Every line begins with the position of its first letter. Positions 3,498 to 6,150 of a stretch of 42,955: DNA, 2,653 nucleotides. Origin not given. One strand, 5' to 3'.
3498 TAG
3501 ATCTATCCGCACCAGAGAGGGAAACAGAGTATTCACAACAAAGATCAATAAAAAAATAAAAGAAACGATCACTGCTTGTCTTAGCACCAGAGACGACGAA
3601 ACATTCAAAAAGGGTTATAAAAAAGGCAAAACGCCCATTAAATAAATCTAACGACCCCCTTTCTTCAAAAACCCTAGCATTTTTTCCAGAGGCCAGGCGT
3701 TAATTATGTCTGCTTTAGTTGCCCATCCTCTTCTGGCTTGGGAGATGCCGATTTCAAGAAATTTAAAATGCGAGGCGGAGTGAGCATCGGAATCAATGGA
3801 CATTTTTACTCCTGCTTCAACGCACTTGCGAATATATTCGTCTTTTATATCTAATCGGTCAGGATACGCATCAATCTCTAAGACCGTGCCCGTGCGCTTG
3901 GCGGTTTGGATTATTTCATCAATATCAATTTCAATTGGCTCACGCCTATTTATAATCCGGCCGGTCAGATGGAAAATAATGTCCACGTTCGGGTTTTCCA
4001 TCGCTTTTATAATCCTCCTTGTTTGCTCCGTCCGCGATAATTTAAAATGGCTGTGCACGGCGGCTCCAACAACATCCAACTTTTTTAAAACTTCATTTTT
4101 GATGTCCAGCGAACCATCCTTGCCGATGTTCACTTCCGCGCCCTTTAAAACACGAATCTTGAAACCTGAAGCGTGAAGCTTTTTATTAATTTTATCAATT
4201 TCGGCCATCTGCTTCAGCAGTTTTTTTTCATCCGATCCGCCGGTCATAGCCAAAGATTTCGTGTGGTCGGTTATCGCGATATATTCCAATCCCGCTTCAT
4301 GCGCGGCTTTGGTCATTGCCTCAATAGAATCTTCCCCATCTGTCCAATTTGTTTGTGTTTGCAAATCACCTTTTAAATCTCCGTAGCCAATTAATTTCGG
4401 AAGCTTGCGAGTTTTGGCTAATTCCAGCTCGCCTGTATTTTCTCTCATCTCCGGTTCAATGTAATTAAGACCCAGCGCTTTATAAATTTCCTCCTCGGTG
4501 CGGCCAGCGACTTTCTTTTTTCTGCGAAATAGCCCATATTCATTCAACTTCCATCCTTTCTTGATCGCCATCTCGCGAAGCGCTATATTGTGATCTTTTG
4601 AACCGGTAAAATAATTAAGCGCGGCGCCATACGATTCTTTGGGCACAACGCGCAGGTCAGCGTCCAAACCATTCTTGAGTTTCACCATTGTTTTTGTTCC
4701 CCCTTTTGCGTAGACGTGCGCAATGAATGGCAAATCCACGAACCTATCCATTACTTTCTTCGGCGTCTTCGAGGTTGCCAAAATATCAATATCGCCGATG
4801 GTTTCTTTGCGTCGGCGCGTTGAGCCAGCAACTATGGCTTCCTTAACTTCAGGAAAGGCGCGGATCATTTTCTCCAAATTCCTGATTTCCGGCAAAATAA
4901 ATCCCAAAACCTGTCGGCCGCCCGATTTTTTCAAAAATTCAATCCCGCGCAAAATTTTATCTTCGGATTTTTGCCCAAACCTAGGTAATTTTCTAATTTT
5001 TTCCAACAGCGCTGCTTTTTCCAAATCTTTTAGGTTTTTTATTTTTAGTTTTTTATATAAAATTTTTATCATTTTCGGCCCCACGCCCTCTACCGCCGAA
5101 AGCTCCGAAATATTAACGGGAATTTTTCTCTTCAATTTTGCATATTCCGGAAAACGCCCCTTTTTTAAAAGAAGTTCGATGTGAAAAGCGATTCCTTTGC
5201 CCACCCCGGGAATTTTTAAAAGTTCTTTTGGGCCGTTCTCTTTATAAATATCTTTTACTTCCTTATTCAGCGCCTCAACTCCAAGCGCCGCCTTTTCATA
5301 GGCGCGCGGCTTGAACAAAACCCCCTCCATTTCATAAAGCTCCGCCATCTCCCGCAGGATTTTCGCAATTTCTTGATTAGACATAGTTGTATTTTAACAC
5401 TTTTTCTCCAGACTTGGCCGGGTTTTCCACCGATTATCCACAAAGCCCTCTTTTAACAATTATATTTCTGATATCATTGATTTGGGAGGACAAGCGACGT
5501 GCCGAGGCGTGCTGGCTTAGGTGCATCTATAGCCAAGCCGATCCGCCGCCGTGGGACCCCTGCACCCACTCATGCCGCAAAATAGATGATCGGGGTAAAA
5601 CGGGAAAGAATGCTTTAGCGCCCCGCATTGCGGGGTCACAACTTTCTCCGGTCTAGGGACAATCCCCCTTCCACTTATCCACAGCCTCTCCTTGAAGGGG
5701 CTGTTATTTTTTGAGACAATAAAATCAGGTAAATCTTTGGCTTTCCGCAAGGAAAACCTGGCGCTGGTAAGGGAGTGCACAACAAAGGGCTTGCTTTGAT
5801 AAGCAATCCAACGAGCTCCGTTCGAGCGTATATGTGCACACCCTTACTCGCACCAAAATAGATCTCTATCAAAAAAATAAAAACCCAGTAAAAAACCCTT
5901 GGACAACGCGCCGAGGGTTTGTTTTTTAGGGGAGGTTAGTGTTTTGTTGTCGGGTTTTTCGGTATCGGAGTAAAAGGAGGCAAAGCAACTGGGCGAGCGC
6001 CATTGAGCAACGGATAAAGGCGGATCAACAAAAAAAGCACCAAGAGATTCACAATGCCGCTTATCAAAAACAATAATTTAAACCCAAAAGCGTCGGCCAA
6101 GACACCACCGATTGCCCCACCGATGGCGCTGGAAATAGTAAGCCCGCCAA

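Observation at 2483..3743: polX 3'-end relic flanking a 1.1-kb single-gene insert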

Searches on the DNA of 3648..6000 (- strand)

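Call 23: search_rna_families(sources=[L072, L034, L027, L065, L001], threshold=evalue, max_evalue=1, show_alignments=3)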
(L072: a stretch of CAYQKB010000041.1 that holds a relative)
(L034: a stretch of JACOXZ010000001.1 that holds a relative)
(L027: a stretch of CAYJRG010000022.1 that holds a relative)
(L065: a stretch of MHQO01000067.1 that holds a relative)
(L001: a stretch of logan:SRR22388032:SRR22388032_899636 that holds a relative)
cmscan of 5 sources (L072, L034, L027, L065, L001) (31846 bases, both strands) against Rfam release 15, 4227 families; matches with E-value up to 1: 1.
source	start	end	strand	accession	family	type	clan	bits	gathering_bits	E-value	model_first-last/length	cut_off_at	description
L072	4545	4673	+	RF02110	DLEU2_6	Gene; lncRNA;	-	26.3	60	0.63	1-135/135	no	Deleted in lymphocytic leukemia 2 conserved region 6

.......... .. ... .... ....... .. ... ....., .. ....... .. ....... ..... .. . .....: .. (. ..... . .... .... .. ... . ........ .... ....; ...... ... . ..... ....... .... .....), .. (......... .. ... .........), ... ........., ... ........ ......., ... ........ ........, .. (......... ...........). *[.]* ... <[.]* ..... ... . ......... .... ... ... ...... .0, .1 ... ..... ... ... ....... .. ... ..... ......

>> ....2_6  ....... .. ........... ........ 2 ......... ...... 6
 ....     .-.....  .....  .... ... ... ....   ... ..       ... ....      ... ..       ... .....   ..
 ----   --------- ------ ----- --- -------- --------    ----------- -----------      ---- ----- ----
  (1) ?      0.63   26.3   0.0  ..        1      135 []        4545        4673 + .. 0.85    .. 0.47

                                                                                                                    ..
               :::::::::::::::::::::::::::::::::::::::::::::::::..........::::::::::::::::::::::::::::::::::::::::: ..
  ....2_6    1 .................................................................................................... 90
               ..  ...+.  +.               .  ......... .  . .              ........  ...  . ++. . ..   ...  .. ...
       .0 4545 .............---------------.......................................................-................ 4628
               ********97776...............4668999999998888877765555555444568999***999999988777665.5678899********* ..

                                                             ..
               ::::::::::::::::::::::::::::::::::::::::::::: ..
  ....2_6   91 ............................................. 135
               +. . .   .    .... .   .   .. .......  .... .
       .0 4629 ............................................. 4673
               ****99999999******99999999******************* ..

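Call 53: build_rna_model(alignment_id=A4)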
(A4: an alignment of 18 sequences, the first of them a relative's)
Model R1 built from alignment A4 (18 sequences, 128 columns); structure: RNAalifold consensus.
model positions 105; base pairs 16; branch points 1; effective number of sequences 1.89; information 0.591 bits per position. Calibrated on 0.2 Mb of random sequence (short: E-values are rough).
structure used (alignment columns):
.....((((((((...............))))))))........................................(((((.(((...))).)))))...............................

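Call 54: search_with_rna_model(model_id=R1, source=window, filters=off, max_evalue=10)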
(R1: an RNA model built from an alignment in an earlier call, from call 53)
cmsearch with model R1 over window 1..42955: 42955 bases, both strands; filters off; matches with E-value up to 10: 18.
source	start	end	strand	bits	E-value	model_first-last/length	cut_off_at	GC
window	24668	24751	-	11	0.3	1-105/105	no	0.51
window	30460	30555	+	9.7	0.71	1-105/105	no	0.34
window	33979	34060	-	9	1.2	1-105/105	no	0.41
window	18082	18140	+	8.4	1.8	1-105/105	no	0.51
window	2461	2516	-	8.1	2.2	36-83/105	no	0.34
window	38326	38398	-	7.5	3.2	1-105/105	no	0.44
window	12629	12651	+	7.3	3.6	1-105/105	no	0.52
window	16410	16500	+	7.3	3.7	1-105/105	no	0.59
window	6438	6450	-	7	4.4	67-79/105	no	0.46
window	36639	36684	-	7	4.6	38-83/105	no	0.33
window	37538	37618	-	6.9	4.7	1-105/105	no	0.56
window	20761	20795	-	6.6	5.7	1-105/105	no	0.54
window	36372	36467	-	6.4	6.9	1-105/105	no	0.43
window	36639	36657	+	6.3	7.3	63-83/105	no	0.32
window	24782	24822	-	6.2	7.6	1-105/105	no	0.63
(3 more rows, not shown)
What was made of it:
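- Tried and rejected: Covariance model R1 scores at most 11 bits in the window (call 54).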

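Call 55: search_with_rna_model(model_id=R1, sources=[L001, L005, L006, L007, L008, L009, L010, L011, L012, L013, L014, L015, L016, L017, L018, L019, L020, L021, L022, L023, L024, L025, L026, L027, L028, L029, L030, L031, L032, L033, L034, L035, L036, L037, L038, L039, L040, L041, L042, L043, L044, L045, L046, L047, L048, L049, L050, L051, L052, L053, L054, L055, L056, L057, L058, L059, L060, L061, L062, L063, L064, L065, L066, L067, L068, L069, L070, L071, L072, L073, L074, L075, L076, L077, L078, L079, L080, L081, L082, L083, L084, L085, L086, L087], max_evalue=1)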
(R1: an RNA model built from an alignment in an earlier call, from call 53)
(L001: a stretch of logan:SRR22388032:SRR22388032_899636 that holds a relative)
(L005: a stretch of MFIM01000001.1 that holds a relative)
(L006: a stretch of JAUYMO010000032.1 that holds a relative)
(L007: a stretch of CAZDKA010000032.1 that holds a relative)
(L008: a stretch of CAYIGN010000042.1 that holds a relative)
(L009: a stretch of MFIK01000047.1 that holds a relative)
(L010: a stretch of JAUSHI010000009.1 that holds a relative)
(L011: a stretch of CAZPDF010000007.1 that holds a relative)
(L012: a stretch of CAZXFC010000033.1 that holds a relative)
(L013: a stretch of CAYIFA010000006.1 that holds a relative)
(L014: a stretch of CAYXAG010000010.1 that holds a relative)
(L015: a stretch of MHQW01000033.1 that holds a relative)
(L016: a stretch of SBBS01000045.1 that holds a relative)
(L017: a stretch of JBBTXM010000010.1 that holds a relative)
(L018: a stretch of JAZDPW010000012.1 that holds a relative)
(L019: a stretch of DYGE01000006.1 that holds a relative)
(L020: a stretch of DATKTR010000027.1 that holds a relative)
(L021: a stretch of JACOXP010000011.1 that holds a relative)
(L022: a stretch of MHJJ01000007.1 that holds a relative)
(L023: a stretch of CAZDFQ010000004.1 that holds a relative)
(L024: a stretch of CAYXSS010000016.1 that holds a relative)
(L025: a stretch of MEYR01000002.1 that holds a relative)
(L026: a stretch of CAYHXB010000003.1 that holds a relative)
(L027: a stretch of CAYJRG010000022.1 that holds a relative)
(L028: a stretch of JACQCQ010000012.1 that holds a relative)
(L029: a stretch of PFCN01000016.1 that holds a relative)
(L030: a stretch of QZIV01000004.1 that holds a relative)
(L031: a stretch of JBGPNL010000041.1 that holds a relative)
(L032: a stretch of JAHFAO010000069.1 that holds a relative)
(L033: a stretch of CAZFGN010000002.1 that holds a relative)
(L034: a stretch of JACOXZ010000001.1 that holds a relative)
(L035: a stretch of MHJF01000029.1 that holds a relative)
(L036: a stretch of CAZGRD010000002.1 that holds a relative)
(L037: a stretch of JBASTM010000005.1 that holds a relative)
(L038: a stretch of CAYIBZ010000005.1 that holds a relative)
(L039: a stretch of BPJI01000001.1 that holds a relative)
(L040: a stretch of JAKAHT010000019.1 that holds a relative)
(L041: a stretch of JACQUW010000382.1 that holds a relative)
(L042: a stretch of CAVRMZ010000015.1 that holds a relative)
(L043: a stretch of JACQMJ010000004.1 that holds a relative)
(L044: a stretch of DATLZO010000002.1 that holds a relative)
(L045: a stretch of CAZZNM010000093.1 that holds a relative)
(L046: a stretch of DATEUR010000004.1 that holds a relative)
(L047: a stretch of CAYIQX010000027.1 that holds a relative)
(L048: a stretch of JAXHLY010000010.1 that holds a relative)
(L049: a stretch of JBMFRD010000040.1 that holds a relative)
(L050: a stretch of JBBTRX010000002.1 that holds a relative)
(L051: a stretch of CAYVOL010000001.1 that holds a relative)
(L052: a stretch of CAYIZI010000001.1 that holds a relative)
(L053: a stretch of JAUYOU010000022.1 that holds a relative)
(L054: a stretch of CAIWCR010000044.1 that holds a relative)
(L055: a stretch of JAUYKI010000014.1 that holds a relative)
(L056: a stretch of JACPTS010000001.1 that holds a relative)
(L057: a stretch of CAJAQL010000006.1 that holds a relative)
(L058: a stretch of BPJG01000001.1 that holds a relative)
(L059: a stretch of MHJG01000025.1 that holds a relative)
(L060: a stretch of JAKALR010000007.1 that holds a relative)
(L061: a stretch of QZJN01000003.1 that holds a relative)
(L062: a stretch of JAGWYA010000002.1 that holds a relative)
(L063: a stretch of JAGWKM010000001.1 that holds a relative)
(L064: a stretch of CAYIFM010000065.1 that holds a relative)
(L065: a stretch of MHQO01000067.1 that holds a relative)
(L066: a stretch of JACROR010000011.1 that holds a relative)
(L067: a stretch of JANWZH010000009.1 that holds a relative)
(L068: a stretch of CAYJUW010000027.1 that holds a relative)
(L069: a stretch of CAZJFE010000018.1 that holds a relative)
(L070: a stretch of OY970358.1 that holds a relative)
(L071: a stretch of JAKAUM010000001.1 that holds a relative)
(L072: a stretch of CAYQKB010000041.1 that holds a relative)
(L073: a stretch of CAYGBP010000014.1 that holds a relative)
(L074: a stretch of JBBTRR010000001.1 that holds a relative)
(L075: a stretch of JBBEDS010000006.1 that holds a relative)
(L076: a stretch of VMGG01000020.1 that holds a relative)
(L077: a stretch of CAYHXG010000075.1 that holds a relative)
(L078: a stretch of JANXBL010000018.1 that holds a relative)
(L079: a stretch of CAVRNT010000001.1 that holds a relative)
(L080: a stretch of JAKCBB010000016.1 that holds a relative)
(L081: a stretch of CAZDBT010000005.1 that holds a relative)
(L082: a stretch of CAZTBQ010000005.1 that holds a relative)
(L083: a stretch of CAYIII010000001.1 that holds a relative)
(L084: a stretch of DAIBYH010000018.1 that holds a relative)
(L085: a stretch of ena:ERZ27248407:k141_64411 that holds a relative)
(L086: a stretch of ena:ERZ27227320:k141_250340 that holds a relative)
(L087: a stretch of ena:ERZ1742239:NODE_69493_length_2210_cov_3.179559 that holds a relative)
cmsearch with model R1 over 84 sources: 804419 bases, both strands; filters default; matches with E-value up to 1: 10.
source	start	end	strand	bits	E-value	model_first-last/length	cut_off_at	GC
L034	6751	6848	+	88.3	1.8e-22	1-105/105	no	0.64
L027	5183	5271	+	82.4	9.1e-21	1-105/105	no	0.54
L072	6764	6856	+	76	6.8e-19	1-105/105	no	0.53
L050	331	433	+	66.1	5.3e-16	1-105/105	no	0.53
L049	5596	5702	-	45.2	6.3e-10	1-105/105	no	0.52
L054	9628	9708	-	43.8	1.7e-09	1-105/105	no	0.53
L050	157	238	+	38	7.8e-08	1-105/105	no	0.62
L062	10603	10680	-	15.4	0.3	1-105/105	no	0.45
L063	5390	5473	+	14.4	0.58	1-105/105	no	0.56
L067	6973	7080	+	14.1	0.73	1-105/105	no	0.36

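Call 84: search_rna_families(source=window, start=5300, end=6000, threshold=evalue, max_evalue=1)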
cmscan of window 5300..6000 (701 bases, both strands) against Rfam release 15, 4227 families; matches with E-value up to 1: 2.
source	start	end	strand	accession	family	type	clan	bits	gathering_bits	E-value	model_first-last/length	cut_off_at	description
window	5767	5927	+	RF04184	BTnc060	Gene; sRNA;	-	25.4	228.9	0.098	1-213/213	no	Bacteroides sRNA BTnc060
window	5678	5880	-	RF04180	BTnc231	Gene; sRNA;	-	22.7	80.4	0.026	1-154/154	no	Bacteroides sRNA BTnc231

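Call 87: search_with_rna_model(model_id=R1, sources=[L088, L089, L090, L091, L092, L093, L094, L095, L096, L097, L098, L099, L100, L101, L102, L103, L104, L105, L106, L107, L108, L109, L110, L111, L112, L113, L114, L115, L116, L117, L118, L119, L120, L121, L122, L123, L124, L125, L126, L127, L128, L129, L130, L131, L132, L133, L134, L135, L136, L137, L138, L139, L140, L141, L142, L143, L144, L145, L146, L147, L148, L149, L150, L151, L152, L153, L154, L155, L156, L157, L158, L159, L160, L161, L162, L163, L164, L165, L166, L167, L027, L034, L072, L050, L049, L054], max_evalue=0.00001, make_alignment=true)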
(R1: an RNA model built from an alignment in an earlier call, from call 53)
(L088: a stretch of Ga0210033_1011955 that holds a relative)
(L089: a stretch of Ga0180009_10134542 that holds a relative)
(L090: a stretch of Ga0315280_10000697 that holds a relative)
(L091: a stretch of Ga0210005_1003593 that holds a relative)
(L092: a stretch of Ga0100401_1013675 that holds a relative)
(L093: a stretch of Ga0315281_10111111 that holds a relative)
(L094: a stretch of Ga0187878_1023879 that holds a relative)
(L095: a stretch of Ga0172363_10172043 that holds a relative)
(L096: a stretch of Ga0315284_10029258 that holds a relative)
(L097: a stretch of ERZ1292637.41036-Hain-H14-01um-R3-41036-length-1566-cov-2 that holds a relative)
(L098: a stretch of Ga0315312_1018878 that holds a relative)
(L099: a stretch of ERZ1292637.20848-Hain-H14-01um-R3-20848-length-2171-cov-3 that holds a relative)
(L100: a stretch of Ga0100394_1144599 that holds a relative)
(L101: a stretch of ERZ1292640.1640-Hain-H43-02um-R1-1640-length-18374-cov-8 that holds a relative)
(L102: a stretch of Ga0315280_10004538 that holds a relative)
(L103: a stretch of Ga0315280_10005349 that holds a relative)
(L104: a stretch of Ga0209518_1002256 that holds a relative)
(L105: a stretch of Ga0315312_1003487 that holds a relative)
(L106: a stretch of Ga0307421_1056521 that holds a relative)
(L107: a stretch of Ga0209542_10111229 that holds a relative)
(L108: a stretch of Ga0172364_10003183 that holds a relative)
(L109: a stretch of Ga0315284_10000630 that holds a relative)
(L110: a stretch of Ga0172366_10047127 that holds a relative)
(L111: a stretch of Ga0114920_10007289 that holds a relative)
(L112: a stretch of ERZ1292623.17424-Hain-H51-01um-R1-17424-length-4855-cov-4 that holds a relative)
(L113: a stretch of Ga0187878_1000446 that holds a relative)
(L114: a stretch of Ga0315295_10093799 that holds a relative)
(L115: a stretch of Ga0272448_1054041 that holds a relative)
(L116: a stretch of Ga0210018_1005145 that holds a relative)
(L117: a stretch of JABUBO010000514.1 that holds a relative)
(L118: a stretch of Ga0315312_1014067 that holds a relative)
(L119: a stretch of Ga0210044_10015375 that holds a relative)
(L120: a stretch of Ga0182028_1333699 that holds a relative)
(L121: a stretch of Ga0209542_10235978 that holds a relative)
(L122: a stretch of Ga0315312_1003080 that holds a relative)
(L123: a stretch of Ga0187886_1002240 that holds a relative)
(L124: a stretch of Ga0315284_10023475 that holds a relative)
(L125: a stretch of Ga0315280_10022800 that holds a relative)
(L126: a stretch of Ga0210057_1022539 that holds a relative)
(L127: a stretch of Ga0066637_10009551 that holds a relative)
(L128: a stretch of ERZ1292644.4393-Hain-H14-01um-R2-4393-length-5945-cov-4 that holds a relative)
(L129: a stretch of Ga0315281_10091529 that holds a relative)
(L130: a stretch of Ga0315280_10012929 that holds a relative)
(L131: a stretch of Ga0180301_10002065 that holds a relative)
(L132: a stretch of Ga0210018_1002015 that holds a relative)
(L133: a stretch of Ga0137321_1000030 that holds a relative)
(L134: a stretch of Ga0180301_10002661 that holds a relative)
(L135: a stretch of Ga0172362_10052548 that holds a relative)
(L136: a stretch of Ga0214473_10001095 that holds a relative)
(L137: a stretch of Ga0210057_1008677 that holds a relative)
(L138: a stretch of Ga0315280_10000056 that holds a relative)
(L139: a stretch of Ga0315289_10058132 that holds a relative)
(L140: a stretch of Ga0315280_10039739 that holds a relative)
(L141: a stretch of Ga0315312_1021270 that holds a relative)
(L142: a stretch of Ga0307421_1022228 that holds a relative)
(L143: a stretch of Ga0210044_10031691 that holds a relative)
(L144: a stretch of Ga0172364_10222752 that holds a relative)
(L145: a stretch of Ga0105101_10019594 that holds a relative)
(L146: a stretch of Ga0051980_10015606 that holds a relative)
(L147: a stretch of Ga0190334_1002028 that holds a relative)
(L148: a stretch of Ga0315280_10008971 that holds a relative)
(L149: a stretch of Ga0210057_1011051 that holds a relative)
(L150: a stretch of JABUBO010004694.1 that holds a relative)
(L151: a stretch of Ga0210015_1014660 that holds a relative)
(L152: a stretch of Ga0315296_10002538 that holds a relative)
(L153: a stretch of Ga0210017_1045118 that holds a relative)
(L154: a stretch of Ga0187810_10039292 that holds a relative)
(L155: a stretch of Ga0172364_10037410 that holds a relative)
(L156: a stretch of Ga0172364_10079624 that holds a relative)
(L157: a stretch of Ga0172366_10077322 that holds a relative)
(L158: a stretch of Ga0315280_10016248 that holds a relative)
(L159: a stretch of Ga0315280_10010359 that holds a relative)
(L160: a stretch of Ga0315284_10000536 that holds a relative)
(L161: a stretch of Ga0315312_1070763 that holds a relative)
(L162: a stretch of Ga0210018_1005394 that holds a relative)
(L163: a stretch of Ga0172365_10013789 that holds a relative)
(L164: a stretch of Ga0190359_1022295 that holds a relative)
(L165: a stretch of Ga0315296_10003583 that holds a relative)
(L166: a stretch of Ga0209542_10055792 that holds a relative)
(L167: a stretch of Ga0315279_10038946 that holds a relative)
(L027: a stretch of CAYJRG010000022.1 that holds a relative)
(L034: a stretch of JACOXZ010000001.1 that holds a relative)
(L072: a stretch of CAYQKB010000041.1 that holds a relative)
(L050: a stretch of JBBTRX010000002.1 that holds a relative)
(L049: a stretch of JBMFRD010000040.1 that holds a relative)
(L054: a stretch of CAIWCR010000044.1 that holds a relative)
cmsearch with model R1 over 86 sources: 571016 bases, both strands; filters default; matches with E-value up to 0.00001: 99.
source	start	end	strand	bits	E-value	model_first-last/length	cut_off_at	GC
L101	4760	4862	+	101.2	2.3e-26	1-105/105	no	0.57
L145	282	383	+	94.9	1.5e-24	1-105/105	no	0.54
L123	995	1101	-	94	2.8e-24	1-105/105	no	0.6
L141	2690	2789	+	93.8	3.2e-24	1-105/105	no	0.58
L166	4580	4685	+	93.1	5.3e-24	1-105/105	no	0.62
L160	8975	9082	-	93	5.5e-24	1-105/105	no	0.56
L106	1187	1291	-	92.9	5.7e-24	1-105/105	no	0.54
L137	1040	1139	+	92.8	6.3e-24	1-105/105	no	0.58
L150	56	162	+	92.7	6.8e-24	1-105/105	no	0.55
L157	1715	1822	+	92.6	7e-24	1-105/105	no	0.57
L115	1980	2079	-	91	2.1e-23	1-105/105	no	0.59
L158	7761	7860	+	89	7.8e-23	1-105/105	no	0.54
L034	6751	6848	+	88.3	1.3e-22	1-105/105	no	0.64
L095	837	937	+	87.1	2.9e-22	1-105/105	no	0.6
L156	1404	1504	+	87.1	2.9e-22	1-105/105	no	0.6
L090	7857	7954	-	86.2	5.2e-22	1-105/105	no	0.58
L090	5169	5271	-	85.8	6.6e-22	1-105/105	no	0.57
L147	5893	6008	+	84.6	1.5e-21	1-105/105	no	0.58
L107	7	108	+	84.6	1.5e-21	1-105/105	no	0.62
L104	3349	3450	-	84.3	1.9e-21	1-105/105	no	0.58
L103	5238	5339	-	84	2.3e-21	1-105/105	no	0.58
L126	3535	3619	+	83.5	3.1e-21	1-105/105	no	0.53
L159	5795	5902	+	83.4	3.3e-21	1-105/105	no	0.53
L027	5183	5271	+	82.4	6.5e-21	1-105/105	no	0.54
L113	5598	5689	-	81.9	9.1e-21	1-105/105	no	0.54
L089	840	923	-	81.9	9.2e-21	1-105/105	no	0.5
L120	1901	1997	+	81.6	1.1e-20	1-105/105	no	0.51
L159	5313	5410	+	80.9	1.8e-20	1-105/105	no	0.58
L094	570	664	-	80.6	2.3e-20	1-105/105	no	0.55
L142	2120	2227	-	80.2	3e-20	1-105/105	no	0.56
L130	2524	2609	-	79.7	4.1e-20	1-105/105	no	0.52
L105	4088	4188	-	79.4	5.1e-20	1-105/105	no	0.56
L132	8813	8896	-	79.1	6.2e-20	1-105/105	no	0.49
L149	1620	1703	-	79.1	6.2e-20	1-105/105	no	0.49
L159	998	1097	+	78.2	1.1e-19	1-105/105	no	0.55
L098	1864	1950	-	77.8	1.4e-19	1-105/105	no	0.56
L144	1046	1146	-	77.7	1.6e-19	1-105/105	no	0.57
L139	571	654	+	77.6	1.6e-19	1-105/105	no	0.48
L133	6992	7100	+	76.5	3.4e-19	1-105/105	no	0.56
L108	1693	1776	-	76.4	3.8e-19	1-105/105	no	0.51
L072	6764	6856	+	76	4.8e-19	1-105/105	no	0.53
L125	3907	3987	+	75.3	8e-19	1-105/105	no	0.49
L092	424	504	-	74.6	1.2e-18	1-105/105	no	0.51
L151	4151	4231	+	74.6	1.2e-18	1-105/105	no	0.51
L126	3155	3238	+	74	1.8e-18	1-105/105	no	0.5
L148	6028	6111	+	73.8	2.1e-18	1-105/105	no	0.54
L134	509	592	-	73.8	2.2e-18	1-105/105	no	0.48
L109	10112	10196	-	73.7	2.2e-18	1-105/105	no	0.53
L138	1819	1903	+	73.1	3.3e-18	1-105/105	no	0.53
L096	4369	4466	-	72.3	5.8e-18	1-105/105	no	0.6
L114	961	1046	-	71.7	8.7e-18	1-105/105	no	0.52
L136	3543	3627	-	71.7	8.9e-18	1-105/105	no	0.55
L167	1299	1384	+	71.5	1e-17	1-105/105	no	0.53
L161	887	971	+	70.7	1.7e-17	1-105/105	no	0.53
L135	412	496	+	70.5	1.9e-17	1-105/105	no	0.58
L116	5454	5538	-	70.2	2.4e-17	1-105/105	no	0.54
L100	1139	1223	-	70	2.7e-17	1-105/105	no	0.54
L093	404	488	-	69.4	4e-17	1-105/105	no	0.51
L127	2386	2470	+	69.3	4.3e-17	1-105/105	no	0.55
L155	850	925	-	68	1e-16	1-105/105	no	0.46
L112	4249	4361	-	68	1e-16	1-105/105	no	0.59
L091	258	332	+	67.2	1.8e-16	1-105/105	no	0.49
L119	222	296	+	67.2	1.8e-16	1-105/105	no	0.49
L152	8491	8575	-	67.1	1.9e-16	1-105/105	no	0.56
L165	10072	10172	-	67.1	1.9e-16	1-105/105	no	0.59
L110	2822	2906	-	66.2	3.5e-16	1-105/105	no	0.48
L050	331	433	+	66.1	3.8e-16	1-105/105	no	0.53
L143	4421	4563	-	66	3.8e-16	1-105/105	no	0.56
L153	1627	1769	-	66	3.8e-16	1-105/105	no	0.56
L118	3763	3845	-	65.6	5.3e-16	1-105/105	no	0.48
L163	1844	1929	-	65.3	6.2e-16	1-105/105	no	0.48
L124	59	208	-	64.3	1.2e-15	1-105/105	no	0.58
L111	2794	2895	-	62.7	3.5e-15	1-105/105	no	0.6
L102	5197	5271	-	61.9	6e-15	1-105/105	no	0.49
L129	1698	1828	+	61.6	7.5e-15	1-105/105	no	0.53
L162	173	275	-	61.2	9.7e-15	1-105/105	no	0.57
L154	80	201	+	60.9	1.2e-14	1-105/105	no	0.62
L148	6911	7064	+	60.6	1.5e-14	1-105/105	no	0.59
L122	5647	5721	+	58.4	6.5e-14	1-105/105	no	0.51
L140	1843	1969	+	56.6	2.2e-13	1-105/105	no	0.54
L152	7425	7510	-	56.4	2.4e-13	1-105/105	no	0.56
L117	12348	12476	-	56.1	2.9e-13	1-105/105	no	0.55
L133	5930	6050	+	56.1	3e-13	1-105/105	no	0.59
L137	2693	2828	+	55.7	3.9e-13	1-105/105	no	0.54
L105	1655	1787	+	53.4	1.8e-12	1-105/105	no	0.57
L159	4148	4269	+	52.6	3.1e-12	1-105/105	no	0.53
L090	5955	6038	-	51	9.5e-12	1-105/105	no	0.61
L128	455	622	-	48.3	5.7e-11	1-105/105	no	0.54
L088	4829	4984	-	47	1.3e-10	1-105/105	no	0.54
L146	5164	5319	+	47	1.3e-10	1-105/105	no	0.54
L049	5596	5702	-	45.2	4.5e-10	1-105/105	no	0.52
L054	9628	9708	-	43.8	1.2e-09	1-105/105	no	0.53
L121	1574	1639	-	41.1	7.1e-09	35-105/105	5'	0.52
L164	2578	2664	-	39.5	2e-08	6-100/105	no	0.49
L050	157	238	+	38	5.5e-08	1-105/105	no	0.62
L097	377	543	-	37.8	6.3e-08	1-105/105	no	0.53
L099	2022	2136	-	37.5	7.8e-08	1-105/105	no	0.47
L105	9507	9590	+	33.6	1.1e-06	1-105/105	no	0.51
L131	5154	5246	+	31.2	5.3e-06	1-105/105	no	0.43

Alignment A6: 99 matches aligned to the model, 221 columns, each read 5' to 3' on its own strand. Consensus structure (alignment columns), stored with it:
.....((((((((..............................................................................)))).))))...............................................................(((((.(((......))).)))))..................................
